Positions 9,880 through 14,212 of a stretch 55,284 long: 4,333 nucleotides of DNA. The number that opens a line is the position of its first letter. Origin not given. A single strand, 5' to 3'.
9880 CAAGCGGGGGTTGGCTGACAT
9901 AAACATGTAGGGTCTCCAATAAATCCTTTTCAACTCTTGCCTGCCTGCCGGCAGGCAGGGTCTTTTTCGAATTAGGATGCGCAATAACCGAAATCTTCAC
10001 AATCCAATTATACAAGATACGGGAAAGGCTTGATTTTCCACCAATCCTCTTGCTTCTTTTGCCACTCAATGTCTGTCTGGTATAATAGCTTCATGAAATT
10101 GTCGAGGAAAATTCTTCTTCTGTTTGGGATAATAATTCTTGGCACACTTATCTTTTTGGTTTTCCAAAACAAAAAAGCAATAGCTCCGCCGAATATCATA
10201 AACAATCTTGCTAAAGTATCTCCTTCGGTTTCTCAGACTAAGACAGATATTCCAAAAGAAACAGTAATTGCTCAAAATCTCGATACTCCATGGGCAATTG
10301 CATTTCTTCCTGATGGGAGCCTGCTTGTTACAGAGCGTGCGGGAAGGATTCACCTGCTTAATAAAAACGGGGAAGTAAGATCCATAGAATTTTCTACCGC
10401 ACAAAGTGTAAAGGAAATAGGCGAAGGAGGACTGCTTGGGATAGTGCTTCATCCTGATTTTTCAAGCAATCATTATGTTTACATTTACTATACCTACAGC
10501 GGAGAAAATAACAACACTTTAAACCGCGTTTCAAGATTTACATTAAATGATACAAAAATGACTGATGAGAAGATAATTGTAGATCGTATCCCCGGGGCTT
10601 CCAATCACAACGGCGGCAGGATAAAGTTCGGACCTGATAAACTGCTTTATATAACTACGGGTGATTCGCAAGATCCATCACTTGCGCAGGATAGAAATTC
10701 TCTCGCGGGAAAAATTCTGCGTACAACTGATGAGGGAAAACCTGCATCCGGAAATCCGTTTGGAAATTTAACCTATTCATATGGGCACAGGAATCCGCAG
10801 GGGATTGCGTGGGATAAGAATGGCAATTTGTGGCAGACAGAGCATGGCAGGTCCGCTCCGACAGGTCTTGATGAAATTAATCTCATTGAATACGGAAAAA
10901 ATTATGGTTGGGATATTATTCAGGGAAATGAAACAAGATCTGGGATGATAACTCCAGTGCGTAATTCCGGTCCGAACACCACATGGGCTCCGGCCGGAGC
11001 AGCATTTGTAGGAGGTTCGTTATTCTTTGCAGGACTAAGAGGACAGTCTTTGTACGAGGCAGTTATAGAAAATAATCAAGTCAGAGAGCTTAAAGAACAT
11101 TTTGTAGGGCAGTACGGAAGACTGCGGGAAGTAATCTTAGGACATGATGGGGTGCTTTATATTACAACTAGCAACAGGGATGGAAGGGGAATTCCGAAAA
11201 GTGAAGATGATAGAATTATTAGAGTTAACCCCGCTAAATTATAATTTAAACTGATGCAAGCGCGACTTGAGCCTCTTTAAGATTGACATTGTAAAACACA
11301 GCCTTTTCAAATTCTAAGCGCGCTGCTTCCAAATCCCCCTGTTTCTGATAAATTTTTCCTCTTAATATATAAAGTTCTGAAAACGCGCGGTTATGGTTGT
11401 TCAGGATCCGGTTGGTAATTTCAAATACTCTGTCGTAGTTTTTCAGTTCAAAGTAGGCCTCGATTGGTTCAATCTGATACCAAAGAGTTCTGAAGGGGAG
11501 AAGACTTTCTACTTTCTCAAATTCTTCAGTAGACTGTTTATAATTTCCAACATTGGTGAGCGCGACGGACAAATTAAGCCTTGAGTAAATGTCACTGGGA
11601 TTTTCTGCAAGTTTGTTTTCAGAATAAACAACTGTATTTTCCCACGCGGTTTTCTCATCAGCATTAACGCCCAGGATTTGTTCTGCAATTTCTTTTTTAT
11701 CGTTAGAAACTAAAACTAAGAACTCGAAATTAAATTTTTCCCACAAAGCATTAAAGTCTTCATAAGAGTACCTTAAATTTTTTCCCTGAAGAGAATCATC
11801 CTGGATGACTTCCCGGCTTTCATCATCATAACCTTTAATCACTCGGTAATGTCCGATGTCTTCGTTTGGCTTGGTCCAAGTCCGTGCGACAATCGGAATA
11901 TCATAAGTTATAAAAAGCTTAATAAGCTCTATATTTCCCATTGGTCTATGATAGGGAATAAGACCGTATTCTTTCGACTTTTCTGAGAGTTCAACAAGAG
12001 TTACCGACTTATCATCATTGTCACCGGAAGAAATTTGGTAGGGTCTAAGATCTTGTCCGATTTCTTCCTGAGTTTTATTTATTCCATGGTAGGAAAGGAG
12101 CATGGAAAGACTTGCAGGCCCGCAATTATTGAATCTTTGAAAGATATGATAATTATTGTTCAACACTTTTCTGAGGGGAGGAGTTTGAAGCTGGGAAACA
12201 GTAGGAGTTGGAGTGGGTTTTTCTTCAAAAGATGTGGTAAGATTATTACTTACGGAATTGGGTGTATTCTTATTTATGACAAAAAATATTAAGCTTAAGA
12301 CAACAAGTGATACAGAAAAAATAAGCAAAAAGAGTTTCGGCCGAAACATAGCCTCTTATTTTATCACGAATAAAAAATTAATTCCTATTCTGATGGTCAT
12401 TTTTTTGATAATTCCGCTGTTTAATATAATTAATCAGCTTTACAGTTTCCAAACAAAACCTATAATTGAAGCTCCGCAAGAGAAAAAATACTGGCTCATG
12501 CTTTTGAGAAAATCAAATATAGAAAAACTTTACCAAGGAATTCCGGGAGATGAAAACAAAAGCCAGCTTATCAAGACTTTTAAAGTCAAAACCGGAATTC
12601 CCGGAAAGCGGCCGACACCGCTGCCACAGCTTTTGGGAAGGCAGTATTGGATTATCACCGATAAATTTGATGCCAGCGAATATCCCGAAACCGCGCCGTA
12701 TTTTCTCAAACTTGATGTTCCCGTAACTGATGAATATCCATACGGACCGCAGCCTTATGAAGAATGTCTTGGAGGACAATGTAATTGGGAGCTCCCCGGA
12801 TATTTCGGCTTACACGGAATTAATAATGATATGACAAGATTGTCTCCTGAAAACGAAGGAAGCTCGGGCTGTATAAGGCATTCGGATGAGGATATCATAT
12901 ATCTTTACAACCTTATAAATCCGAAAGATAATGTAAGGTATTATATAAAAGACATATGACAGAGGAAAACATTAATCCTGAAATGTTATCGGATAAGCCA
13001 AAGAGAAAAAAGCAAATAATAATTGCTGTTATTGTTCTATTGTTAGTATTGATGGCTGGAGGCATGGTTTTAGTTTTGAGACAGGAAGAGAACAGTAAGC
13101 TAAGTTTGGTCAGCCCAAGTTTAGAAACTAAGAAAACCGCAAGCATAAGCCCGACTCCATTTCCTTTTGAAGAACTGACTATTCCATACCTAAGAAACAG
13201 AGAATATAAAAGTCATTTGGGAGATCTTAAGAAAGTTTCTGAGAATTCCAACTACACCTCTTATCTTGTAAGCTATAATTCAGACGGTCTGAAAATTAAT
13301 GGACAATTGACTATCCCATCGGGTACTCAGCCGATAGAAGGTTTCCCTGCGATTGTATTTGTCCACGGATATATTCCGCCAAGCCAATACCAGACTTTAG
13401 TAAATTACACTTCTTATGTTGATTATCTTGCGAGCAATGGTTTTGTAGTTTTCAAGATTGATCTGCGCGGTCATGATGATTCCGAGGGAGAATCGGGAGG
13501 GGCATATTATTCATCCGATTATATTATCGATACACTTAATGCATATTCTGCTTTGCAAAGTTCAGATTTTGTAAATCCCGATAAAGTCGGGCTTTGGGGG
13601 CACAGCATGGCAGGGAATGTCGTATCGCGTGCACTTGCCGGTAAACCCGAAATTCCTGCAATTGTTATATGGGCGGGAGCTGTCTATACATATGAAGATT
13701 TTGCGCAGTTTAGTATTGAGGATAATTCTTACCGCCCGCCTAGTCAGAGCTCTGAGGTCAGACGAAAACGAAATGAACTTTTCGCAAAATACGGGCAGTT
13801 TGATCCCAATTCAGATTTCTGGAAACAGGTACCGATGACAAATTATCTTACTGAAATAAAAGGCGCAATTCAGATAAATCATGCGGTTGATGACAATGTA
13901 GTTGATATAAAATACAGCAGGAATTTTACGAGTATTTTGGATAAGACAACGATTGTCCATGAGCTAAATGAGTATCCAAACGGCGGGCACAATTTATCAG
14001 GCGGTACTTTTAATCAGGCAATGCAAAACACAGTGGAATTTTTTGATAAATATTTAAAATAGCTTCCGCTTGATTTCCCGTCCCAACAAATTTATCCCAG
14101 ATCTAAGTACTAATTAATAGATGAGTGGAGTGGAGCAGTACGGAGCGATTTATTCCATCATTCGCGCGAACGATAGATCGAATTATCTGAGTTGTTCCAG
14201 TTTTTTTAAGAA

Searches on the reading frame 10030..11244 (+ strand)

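Call 40: search_protein_families(library=pfam, max_evalue=0.0001, proteins=[window:10030-11244:+])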
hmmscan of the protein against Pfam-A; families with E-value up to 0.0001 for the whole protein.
window:10030-11244:+ (404 aa): 1 family
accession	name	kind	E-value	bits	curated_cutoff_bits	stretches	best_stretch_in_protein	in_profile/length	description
PF07995.17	GSDH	-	3.3e-83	280.2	25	1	84-386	1-329/332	Glucose / Sorbosone dehydrogenase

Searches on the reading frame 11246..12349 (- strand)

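Call 41: search_protein_families(library=pfam, max_evalue=0.0001, proteins=[window:11246-12349:-])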
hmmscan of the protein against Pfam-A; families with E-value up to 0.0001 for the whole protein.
window:11246-12349:- (367 aa): 4 families
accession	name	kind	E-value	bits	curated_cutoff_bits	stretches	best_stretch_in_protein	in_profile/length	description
PF13529.12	Peptidase_C39_2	-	1.7e-12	48.5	24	1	67-186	11-142/143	Peptidase_C39 like family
PF03412.21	Peptidase_C39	-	4.9e-09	36.5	22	1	72-205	9-123/133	Peptidase C39 family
PF07719.23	TPR_2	-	2.6e-07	30.7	27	0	325-351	2-28/34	Tetratricopeptide repeat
PF13181.12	TPR_8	-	6.1e-07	29.5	25.7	0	325-351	2-28/34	Tetratricopeptide repeat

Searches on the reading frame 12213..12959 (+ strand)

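Call 41: search_protein_families(library=pfam, max_evalue=0.0001, proteins=[window:12213-12959:+])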
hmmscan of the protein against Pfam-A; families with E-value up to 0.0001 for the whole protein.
window:12213-12959:+ (248 aa): 1 family
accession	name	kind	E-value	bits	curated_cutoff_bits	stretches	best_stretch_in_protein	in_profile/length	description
PF03734.19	YkuD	-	6.4e-08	33.7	23.4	1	117-241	20-144/146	L,D-transpeptidase catalytic domain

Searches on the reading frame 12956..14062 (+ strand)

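Call 41: search_protein_families(library=pfam, max_evalue=0.0001, proteins=[window:12956-14062:+])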
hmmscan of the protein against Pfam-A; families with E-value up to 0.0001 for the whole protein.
window:12956-14062:+ (368 aa): 8 families
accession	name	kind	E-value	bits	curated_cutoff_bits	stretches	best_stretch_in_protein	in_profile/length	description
PF12146.15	Hydrolase_4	-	2.9e-15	56.7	27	1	132-246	6-114/239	Serine aminopeptidase, S33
PF00561.26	Abhydrolase_1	-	2e-12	47.8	25.8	1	131-241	1-102/245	alpha/beta hydrolase fold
PF00326.27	Peptidase_S9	-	1.5e-11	44.6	22.6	1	154-368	6-211/213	Prolyl oligopeptidase family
PF02129.25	Peptidase_S15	-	1.1e-09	38.8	23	1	110-248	1-135/262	X-Pro dipeptidyl-peptidase (S15 family)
PF12697.13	Abhydrolase_6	-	1.3e-07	33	26.3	1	133-250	1-94/217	Alpha/beta hydrolase family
PF01738.24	DLH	-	1.3e-05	25.3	21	0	154-345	33-186/217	Dienelactone hydrolase family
PF08840.17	BAAT_C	-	1.5e-05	25.6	20.9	1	195-348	8-161/210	BAAT / Acyl-CoA thioester hydrolase C terminal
PF12740.14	PETase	-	1.9e-05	24.7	28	1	116-238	42-154/263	PET hydrolase-like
